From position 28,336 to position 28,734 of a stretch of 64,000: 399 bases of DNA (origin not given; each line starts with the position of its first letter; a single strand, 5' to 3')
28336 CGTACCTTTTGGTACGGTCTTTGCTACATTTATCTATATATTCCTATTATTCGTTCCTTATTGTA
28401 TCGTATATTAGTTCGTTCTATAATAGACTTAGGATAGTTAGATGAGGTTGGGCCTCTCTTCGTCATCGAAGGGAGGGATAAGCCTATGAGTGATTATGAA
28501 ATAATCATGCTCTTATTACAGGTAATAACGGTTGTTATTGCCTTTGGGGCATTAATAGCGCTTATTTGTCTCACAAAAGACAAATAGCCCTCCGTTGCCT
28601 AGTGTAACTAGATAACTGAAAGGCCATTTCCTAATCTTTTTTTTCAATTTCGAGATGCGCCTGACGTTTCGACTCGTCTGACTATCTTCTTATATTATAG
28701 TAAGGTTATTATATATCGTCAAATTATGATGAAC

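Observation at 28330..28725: Type I toxin-antitoxin-like module (copy 1): promoter, SD-sequestering hairpin, 33-aa hydrophobic peptide, convergent antisense promoter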

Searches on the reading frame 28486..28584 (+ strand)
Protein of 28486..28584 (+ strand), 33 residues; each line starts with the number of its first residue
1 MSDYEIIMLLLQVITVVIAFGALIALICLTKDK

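Call 3: search_protein_families(library=pfam, proteins=[window:28486-28584:+], max_evalue=10)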
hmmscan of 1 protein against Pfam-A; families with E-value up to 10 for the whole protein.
seq(33 aa): 3 families
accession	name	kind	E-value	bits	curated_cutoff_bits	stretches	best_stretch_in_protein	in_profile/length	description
PF16951.10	MaAIMP_sms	-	0.09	13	26.2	1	1-32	1-30/60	Putative methionine and alanine importer, small subunit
PF15281.11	Consortin_C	-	0.13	12.7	30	1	3-31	54-81/114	Consortin C-terminus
PF16935.10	Hol_Tox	-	0.14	12.5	23.3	1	12-26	5-19/34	Putative Holin-like Toxin (Hol-Tox)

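Call 4: search_protein_families(library=ncbifam, proteins=[window:28486-28584:+], max_evalue=10)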
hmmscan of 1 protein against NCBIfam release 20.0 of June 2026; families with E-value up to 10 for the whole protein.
seq(33 aa): 0 families

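Call 61: search_protein_representatives(alignment_id=A7)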
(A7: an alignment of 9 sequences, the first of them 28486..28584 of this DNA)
Query: 9 sequences, 33 profile positions. Proteins with E-value up to 0.001 (for the whole library): 53; up to 1e-10: 18; up to 1e-30: 0. The best 53 are listed.
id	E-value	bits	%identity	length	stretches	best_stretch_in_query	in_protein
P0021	2.2e-17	78.2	-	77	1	1-33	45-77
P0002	5.0e-17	77.1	-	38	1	1-30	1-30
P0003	5.1e-17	77.0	-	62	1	1-32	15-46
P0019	3.4e-15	71.2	-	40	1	1-31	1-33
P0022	6.0e-14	67.2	-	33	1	1-33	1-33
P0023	6.4e-14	67.1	-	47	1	1-33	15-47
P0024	9.6e-14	66.6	-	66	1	1-33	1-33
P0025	1.6e-13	65.8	-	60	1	1-33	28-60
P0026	1.8e-13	65.7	-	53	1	1-30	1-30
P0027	4.6e-13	64.4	-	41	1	1-32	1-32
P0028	5.1e-13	64.3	-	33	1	1-33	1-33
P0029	5.7e-13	64.1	-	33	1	1-33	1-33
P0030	1.9e-12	62.4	-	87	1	1-33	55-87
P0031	2.2e-12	62.2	-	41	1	1-30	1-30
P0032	2.4e-12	62.1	-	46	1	1-31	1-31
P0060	8.7e-05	37.9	-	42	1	1-24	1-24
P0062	1.9e-04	36.8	-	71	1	1-27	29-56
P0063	2.1e-04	36.7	-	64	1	1-30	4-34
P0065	5.6e-04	35.3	-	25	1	8-31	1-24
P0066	6.2e-04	35.2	-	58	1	1-28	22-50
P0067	6.3e-04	35.2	-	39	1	1-27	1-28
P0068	8.4e-04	34.8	-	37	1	1-24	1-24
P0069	1.0e-03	34.5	-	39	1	1-28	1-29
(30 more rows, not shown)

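Call 63: search_protein_families(library=pfam, proteins=[P0065, P0067, P0068, P0069, P0066, P0063, P0060, P0062, P0028, P0022], max_evalue=1)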
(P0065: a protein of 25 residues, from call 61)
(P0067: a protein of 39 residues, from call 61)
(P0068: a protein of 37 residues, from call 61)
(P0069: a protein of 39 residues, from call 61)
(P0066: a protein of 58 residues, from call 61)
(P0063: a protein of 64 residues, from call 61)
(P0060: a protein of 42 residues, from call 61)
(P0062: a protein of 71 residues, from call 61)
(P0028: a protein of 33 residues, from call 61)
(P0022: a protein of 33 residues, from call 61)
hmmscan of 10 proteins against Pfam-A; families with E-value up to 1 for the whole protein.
P0065 (25 aa): 1 family
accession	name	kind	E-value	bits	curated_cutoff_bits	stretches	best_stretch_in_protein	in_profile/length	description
PF16935.10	Hol_Tox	-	1.5e-08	34.8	23.3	1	1-18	1-18/34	Putative Holin-like Toxin (Hol-Tox)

P0067 (39 aa): 3 families
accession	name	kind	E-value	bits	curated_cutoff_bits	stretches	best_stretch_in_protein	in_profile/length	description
PF16935.10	Hol_Tox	-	8.1e-08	32.4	23.3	1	13-39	6-34/34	Putative Holin-like Toxin (Hol-Tox)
PF00746.26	Gram_pos_anchor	-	0.25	11.8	20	1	8-27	17-36/43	LPXTG cell wall anchor motif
PF01102.23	Glycophorin_A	-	0.49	11.1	30.1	1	4-38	58-88/114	Glycophorin A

P0068 (37 aa): 2 families
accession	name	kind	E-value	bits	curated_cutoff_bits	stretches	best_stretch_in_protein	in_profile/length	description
PF16935.10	Hol_Tox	-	2e-05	24.8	23.3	1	8-37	1-33/34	Putative Holin-like Toxin (Hol-Tox)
PF12805.13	FUSC-like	-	0.03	13.8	22.1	1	6-34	38-66/284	FUSC-like inner membrane protein yccS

P0069 (39 aa): 1 family
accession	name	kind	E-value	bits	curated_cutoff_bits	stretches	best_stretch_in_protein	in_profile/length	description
PF16935.10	Hol_Tox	-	0.00085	19.6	23.3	1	8-35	1-34/34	Putative Holin-like Toxin (Hol-Tox)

P0066 (58 aa): 4 families
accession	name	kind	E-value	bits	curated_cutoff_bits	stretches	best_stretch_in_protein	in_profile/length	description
PF16935.10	Hol_Tox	-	4.7e-05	23.6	23.3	1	29-58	1-33/34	Putative Holin-like Toxin (Hol-Tox)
PF16951.10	MaAIMP_sms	-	0.0028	17.8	26.2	1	23-58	2-34/60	Putative methionine and alanine importer, small subunit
PF05745.16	CRPA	-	0.059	13.8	23.6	1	16-43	55-82/150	Chlamydia 15 kDa cysteine-rich outer membrane protein (CRPA)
PF13903.11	Claudin_2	-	0.13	12.5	29.1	1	14-56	76-118/192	PMP-22/EMP/MP20/Claudin tight junction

P0063 (64 aa): 3 families
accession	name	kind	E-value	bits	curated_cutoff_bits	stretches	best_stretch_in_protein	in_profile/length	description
PF16935.10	Hol_Tox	-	0.0028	17.9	23.3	1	17-41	7-32/34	Putative Holin-like Toxin (Hol-Tox)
PF18901.5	DUF5657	-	0.051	14.2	25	1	2-31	30-59/61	Family of unknown function (DUF5657)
PF04741.18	InvH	-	0.1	13.6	27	1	29-55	23-48/81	InvH outer membrane lipoprotein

P0060 (42 aa): 4 families
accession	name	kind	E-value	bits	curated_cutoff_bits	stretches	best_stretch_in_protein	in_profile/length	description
PF16935.10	Hol_Tox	-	0.00073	19.8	23.3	1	8-30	1-23/34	Putative Holin-like Toxin (Hol-Tox)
PF04103.21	CD20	-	0.033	14.7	27.9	1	7-38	62-93/156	CD20-like family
PF19609.4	DUF6114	-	0.047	14.8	27.9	1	5-28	69-93/106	Family of unknown function (DUF6114)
PF16951.10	MaAIMP_sms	-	0.051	13.8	26.2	1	5-33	5-30/60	Putative methionine and alanine importer, small subunit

P0062 (71 aa): 4 families
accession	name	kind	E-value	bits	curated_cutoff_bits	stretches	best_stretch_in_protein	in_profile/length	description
PF16935.10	Hol_Tox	-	8.8e-06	25.9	23.3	1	42-62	7-31/34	Putative Holin-like Toxin (Hol-Tox)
PF07086.17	Jagunal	-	0.012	16.2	25.4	1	13-66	91-144/187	Jagunal, ER re-organisation during oogenesis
PF25259.1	DUF7860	-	0.03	15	27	1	14-52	34-71/75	Family of unknown function (DUF7860)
PF19733.4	DUF6223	-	0.23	12.3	27.4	1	2-48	5-54/98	Family of unknown function (DUF6223)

P0028 (33 aa): 3 families
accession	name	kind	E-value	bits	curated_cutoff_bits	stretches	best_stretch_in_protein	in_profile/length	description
PF16935.10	Hol_Tox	-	0.00027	21.2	23.3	1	1-33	1-32/34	Putative Holin-like Toxin (Hol-Tox)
PF17204.8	Sid-5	-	0.041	14.5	27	1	4-30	22-48/76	Sid-5 family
PF01102.23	Glycophorin_A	-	0.29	11.8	30.1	1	2-26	56-80/114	Glycophorin A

P0022 (33 aa): 1 family
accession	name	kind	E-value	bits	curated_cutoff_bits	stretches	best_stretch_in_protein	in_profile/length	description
PF01102.23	Glycophorin_A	-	0.45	11.2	30.1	1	2-25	56-79/114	Glycophorin A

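Call 64: search_protein_families(library=ncbifam, proteins=[P0065, P0067, P0068, P0069, P0066, P0063, P0060, P0062, P0028, P0022], max_evalue=1)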
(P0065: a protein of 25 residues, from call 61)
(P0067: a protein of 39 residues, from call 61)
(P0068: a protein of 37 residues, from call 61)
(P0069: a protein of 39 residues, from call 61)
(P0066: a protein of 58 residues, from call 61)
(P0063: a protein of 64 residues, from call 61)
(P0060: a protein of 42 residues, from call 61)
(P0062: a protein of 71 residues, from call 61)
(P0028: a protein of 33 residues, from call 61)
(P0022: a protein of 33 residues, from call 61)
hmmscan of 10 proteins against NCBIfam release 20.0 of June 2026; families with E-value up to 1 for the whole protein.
P0065 (25 aa): 1 family
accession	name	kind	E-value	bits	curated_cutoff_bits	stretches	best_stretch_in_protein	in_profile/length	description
NF052249.1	ComI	equivalog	0.00021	21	55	1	1-17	1-17/30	competence inhibitor ComI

P0067 (39 aa): 3 families
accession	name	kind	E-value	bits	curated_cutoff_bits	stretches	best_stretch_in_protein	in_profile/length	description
NF052249.1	ComI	equivalog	2.1e-09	37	55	1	14-39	7-30/30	competence inhibitor ComI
NF041589.1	PepG1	equivalog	0.041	13.5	70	1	8-36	14-42/47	type I toxin-antitoxin system toxin PepG1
NF033232.1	small_YtzI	equivalog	0.17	11.3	33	1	8-29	1-22/41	YtzI protein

P0068 (37 aa): 1 family
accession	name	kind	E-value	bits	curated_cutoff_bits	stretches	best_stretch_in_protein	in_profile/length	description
NF052249.1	ComI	equivalog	1.6e-05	24.5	55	1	13-37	6-29/30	competence inhibitor ComI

P0069 (39 aa): 1 family
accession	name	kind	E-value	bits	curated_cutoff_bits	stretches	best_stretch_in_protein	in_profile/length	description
NF052249.1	ComI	equivalog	0.041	13.7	55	1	14-37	7-30/30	competence inhibitor ComI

P0066 (58 aa): 4 families
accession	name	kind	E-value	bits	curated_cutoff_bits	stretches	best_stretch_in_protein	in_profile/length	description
NF033494.1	NSS_import_MetS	equivalog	0.0053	16.5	70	1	22-57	1-33/53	methionine/alanine import NSS transporter subunit MetS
NF052249.1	ComI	equivalog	0.064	13.1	55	1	35-58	7-29/30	competence inhibitor ComI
NF058603.1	SCO2097_fam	equivalog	0.13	12.6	110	1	20-55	55-90/129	SCO2097 family morphological protein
NF041589.1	PepG1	equivalog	0.14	11.8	70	1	28-58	13-46/47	type I toxin-antitoxin system toxin PepG1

P0063 (64 aa): 2 families
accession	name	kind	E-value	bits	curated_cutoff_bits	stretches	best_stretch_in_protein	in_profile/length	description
NF043025.1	T4SS_AnkJ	equivalog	0.054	13.2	300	1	29-58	20-49/247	Dot/Icm T4SS effector AnkJ/LegA11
NF041589.1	PepG1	equivalog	0.32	10.6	70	0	3-41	13-46/47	type I toxin-antitoxin system toxin PepG1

P0060 (42 aa): 2 families
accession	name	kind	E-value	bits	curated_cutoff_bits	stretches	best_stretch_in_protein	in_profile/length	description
NF006283.1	PRK08455.1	equivalog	0.11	12.1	187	1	6-36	19-49/182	flagellar basal body-associated protein FliL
NF052249.1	ComI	equivalog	0.67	9.8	55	0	12-33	5-26/30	competence inhibitor ComI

P0062 (71 aa): 1 family
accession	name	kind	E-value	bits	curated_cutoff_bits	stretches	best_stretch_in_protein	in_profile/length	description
NF052249.1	ComI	equivalog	0.0037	17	55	1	42-64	7-28/30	competence inhibitor ComI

P0028 (33 aa): 1 family
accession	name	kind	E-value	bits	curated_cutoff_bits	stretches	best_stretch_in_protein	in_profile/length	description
NF041589.1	PepG1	equivalog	0.0089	15.6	70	1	1-33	14-46/47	type I toxin-antitoxin system toxin PepG1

P0022 (33 aa): 1 family
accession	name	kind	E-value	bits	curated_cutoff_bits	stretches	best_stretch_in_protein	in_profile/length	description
NF041589.1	PepG1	equivalog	0.082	12.5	70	1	7-29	13-36/47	type I toxin-antitoxin system toxin PepG1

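Call 71: list_cluster_members(proteins=[window:28486-28584:+, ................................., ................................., P0065, P0066, P0067, P0068, P0069, P0060, P0063])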
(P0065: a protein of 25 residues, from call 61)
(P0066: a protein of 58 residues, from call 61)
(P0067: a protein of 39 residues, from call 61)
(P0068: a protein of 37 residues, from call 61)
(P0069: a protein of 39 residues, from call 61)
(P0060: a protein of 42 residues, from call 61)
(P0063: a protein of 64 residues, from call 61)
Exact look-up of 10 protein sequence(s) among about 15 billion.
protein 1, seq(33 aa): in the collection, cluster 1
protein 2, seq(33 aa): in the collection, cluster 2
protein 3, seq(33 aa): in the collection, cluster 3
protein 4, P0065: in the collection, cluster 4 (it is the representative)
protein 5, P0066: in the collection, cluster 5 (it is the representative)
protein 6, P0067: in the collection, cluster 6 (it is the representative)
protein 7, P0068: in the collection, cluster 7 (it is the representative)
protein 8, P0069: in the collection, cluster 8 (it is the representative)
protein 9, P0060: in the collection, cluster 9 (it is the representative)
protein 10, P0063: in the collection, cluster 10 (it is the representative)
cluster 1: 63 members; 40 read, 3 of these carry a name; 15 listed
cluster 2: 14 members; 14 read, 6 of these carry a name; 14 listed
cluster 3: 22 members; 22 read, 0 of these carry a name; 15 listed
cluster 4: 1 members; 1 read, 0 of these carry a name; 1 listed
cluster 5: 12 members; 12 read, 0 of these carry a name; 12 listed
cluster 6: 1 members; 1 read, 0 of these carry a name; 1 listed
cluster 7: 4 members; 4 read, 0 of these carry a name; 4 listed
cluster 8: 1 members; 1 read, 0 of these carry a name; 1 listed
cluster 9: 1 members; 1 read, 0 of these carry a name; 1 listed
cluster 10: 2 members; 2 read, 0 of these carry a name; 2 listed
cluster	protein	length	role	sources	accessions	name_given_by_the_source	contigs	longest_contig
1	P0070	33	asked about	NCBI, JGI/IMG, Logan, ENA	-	hypothetical protein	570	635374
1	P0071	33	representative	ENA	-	-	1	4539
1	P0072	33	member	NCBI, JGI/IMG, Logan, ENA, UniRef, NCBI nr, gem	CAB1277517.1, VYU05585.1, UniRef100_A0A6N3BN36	Uncharacterised protein [Veillonella parvula] | hypothetical protein | Uncharacterized protein n=1 Tax=Veillonella parvula TaxID=29466 RepID=A0A6N3BN36_VEIPA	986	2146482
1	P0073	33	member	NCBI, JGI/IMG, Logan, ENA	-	hypothetical protein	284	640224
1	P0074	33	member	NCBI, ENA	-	-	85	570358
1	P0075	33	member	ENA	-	-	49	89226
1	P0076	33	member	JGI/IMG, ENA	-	-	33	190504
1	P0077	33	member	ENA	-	-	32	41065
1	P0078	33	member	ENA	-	-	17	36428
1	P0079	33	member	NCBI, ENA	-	-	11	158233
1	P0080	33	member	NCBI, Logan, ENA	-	-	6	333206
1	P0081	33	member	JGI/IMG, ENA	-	-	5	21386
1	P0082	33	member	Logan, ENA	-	-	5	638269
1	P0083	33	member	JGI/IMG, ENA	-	-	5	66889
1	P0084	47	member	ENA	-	-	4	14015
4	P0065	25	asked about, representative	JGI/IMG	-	-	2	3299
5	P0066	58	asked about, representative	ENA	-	-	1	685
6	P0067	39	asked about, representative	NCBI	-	-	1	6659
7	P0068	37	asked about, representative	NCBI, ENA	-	-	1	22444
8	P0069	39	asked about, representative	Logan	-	-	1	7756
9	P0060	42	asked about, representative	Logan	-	-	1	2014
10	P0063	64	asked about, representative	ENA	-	-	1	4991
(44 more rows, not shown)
